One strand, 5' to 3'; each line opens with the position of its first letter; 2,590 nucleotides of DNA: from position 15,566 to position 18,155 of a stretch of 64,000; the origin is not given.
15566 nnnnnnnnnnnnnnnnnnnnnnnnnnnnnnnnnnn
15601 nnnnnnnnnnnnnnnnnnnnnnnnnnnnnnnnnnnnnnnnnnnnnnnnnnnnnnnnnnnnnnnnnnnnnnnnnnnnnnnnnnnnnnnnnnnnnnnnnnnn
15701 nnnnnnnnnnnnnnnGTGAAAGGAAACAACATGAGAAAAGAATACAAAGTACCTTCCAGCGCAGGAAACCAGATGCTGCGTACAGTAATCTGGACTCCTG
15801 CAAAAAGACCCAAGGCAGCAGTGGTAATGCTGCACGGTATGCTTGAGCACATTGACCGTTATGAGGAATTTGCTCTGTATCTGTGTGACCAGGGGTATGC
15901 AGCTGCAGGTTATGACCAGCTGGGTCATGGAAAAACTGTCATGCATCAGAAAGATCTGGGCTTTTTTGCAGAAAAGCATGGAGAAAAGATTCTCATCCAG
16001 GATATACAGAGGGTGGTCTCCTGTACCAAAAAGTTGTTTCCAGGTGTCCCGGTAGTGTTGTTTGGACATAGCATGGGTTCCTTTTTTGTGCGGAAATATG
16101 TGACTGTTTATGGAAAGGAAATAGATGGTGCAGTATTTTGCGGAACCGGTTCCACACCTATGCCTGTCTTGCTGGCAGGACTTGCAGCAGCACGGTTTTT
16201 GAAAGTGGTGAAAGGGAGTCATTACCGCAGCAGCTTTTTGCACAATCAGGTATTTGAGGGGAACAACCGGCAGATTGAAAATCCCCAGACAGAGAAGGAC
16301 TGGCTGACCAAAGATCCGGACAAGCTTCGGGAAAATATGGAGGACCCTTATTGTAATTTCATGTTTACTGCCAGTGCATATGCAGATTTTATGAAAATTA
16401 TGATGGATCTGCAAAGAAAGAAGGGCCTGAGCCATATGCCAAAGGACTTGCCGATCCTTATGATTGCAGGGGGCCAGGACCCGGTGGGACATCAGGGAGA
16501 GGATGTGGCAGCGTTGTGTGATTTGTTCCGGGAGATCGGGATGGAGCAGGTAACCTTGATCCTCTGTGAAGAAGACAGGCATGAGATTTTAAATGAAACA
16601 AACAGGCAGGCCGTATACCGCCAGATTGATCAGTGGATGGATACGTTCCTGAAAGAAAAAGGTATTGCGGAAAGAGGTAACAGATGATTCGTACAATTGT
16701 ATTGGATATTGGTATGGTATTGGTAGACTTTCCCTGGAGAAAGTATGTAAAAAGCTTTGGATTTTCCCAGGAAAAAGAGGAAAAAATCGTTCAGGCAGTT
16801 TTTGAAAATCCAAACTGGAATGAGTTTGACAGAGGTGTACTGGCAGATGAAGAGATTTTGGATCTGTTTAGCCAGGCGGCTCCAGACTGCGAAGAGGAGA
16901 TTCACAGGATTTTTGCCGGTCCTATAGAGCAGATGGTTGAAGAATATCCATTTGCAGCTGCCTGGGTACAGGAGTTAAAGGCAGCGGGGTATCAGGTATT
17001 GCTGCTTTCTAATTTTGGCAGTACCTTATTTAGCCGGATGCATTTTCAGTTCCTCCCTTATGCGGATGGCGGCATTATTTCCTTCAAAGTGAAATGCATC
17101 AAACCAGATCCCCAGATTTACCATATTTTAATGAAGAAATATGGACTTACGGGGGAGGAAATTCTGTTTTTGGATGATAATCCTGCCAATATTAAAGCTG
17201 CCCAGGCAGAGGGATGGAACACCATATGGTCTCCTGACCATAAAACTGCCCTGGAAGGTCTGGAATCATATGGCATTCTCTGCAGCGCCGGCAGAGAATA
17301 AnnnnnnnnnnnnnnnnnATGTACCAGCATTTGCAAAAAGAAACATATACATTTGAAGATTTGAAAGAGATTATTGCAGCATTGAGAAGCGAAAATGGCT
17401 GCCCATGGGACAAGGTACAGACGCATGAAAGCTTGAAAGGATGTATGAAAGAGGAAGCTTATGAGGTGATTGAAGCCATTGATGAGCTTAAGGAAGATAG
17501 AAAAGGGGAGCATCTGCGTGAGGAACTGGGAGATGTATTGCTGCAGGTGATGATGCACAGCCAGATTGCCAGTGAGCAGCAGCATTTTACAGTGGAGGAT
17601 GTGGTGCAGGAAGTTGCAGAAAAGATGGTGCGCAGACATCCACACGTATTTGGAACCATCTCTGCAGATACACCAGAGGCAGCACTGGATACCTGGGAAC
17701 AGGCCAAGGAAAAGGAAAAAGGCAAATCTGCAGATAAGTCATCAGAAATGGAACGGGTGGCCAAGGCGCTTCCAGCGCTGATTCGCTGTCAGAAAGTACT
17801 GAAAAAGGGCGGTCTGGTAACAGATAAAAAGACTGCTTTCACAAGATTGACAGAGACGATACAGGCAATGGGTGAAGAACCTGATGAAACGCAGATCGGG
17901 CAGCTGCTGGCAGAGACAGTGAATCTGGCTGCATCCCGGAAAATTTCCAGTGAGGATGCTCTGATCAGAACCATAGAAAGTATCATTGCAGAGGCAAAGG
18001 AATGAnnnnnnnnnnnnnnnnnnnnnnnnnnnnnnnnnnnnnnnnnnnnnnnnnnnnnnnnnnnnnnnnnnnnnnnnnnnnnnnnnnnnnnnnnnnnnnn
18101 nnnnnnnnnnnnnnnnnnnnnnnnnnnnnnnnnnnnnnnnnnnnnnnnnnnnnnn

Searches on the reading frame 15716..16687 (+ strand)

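Call 84: search_protein_families(library=pfam, max_evalue=0.00001, proteins=[window:15716-16687:+])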
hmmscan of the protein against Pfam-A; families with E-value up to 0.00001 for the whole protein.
window:15716-16687:+ (323 aa): 3 families
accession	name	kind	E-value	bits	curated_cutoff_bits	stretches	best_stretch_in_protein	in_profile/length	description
PF12146.15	Hydrolase_4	-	5.8e-44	150.6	27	1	31-296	2-239/239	Serine aminopeptidase, S33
PF00561.26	Abhydrolase_1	-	8.9e-15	55.4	25.8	1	35-271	2-225/245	alpha/beta hydrolase fold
PF12697.13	Abhydrolase_6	-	1.3e-06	29.7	26.3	1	36-259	1-180/217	Alpha/beta hydrolase family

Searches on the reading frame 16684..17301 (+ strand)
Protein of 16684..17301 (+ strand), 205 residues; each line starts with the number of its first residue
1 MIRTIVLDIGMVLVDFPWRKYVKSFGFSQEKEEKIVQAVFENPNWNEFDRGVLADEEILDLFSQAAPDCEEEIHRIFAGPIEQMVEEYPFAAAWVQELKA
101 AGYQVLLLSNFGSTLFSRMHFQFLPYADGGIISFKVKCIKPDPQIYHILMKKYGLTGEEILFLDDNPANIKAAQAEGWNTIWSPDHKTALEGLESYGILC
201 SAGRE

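Call 84: search_protein_families(library=pfam, max_evalue=0.00001, proteins=[window:16684-17301:+])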
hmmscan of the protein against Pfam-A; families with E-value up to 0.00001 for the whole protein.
window:16684-17301:+ (205 aa): 2 families
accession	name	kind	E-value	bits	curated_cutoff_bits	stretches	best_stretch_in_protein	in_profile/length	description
PF00702.32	Hydrolase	-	1.6e-12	48.6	26.4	1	60-175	66-189/191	haloacid dehalogenase-like hydrolase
PF13419.12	HAD_2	-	7.7e-10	39.6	23.8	1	22-182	24-177/178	Haloacid dehalogenase-like hydrolase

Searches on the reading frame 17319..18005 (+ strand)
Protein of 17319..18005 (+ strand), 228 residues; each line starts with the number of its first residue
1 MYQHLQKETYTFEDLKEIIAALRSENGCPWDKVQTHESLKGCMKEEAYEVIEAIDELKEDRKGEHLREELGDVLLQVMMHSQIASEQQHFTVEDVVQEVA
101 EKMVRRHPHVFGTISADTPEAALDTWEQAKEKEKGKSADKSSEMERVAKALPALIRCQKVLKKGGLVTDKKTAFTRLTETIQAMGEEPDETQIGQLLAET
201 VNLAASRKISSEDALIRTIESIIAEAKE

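Call 84: search_protein_families(library=pfam, max_evalue=0.00001, proteins=[window:17319-18005:+])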
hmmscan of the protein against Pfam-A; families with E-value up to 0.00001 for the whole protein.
window:17319-18005:+ (228 aa): 1 family
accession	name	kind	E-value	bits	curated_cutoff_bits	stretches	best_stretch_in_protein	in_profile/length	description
PF03819.22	MazG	-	6.3e-27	94.1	22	1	34-111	1-74/74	MazG nucleotide pyrophosphohydrolase domain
